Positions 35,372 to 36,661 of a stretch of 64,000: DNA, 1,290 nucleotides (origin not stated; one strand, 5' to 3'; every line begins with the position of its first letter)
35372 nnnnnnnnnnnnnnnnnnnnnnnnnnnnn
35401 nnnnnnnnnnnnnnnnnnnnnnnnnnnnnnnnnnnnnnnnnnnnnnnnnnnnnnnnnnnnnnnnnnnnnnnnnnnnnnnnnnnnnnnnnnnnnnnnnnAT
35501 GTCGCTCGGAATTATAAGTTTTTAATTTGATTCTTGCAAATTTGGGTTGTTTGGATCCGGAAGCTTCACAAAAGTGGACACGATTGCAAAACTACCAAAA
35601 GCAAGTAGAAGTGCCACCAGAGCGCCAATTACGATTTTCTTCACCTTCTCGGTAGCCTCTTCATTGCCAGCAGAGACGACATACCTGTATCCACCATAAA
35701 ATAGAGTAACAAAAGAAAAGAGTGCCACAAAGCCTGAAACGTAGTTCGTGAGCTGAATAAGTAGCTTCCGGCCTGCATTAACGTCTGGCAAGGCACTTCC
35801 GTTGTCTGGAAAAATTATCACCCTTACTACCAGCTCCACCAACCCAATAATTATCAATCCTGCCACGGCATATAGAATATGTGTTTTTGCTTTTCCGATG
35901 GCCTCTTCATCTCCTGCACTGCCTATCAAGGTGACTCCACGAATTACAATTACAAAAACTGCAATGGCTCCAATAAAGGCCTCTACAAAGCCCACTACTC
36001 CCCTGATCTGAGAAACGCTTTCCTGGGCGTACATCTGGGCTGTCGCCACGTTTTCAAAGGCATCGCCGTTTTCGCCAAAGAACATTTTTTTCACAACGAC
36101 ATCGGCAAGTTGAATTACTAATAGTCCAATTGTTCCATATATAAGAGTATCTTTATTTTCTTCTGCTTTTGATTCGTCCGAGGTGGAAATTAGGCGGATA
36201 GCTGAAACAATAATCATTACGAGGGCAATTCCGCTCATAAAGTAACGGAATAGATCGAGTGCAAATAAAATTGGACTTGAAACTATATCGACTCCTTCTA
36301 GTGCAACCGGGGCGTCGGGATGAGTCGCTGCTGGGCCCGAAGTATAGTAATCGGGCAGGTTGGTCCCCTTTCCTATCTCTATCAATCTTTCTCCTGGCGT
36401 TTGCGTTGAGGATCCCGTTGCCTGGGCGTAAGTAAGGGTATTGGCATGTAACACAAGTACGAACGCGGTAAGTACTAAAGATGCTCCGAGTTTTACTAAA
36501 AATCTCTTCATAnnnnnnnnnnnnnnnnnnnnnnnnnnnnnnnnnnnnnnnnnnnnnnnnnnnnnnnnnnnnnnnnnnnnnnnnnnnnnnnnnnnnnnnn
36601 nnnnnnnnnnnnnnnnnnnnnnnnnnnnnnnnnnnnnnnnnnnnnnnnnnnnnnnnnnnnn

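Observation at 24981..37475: Eight-gene surface operon joining pilin-like hairpin modules, giant PKD arrays and an SLH/beta-helix protein, with no T4SS machinery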

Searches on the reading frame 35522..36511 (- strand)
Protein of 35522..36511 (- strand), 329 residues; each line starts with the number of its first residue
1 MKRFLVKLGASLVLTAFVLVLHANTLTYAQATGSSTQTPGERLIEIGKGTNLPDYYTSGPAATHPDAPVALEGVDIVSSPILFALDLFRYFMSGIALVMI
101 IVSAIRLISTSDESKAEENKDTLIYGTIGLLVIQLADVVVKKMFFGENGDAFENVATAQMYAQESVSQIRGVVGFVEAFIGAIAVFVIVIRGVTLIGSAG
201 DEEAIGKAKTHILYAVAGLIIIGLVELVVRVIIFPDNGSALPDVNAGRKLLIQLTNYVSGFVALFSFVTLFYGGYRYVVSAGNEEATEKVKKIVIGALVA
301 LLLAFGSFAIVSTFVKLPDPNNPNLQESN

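Call 3: search_protein_families(library=pfam, proteins=[window:35522-36511:-], max_evalue=0.1)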
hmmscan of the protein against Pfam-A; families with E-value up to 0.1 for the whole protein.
window:35522-36511:- (329 aa): 3 families
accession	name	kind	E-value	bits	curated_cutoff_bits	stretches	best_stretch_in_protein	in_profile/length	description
PF18895.5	T4SS_pilin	-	1.4e-19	70.4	26.6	3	166-232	6-71/71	Type IV secretion system pilin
PF02936.19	COX4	-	0.058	13.8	26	0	285-321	65-101/138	Cytochrome c oxidase subunit IV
PF18920.5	DUF5671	-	0.09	13.1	28.4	0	173-300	10-130/132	Domain of unknown function (DUF5671)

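Call 4: search_protein_families(library=ncbifam, proteins=[window:35522-36511:-], max_evalue=0.1)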
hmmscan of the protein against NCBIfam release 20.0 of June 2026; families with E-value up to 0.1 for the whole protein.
window:35522-36511:- (329 aa): 2 families
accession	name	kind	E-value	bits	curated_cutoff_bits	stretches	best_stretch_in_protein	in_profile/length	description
NF045849.1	ICE_MMCAP2_0565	equivalog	2.8e-13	49.3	40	3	161-228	5-72/80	Mbov_0395 family pilin-like conjugal transfer protein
NF038392.1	div_DrpB_YedR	equivalog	0.034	14.5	50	1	174-232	19-77/86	cell division protein DrpB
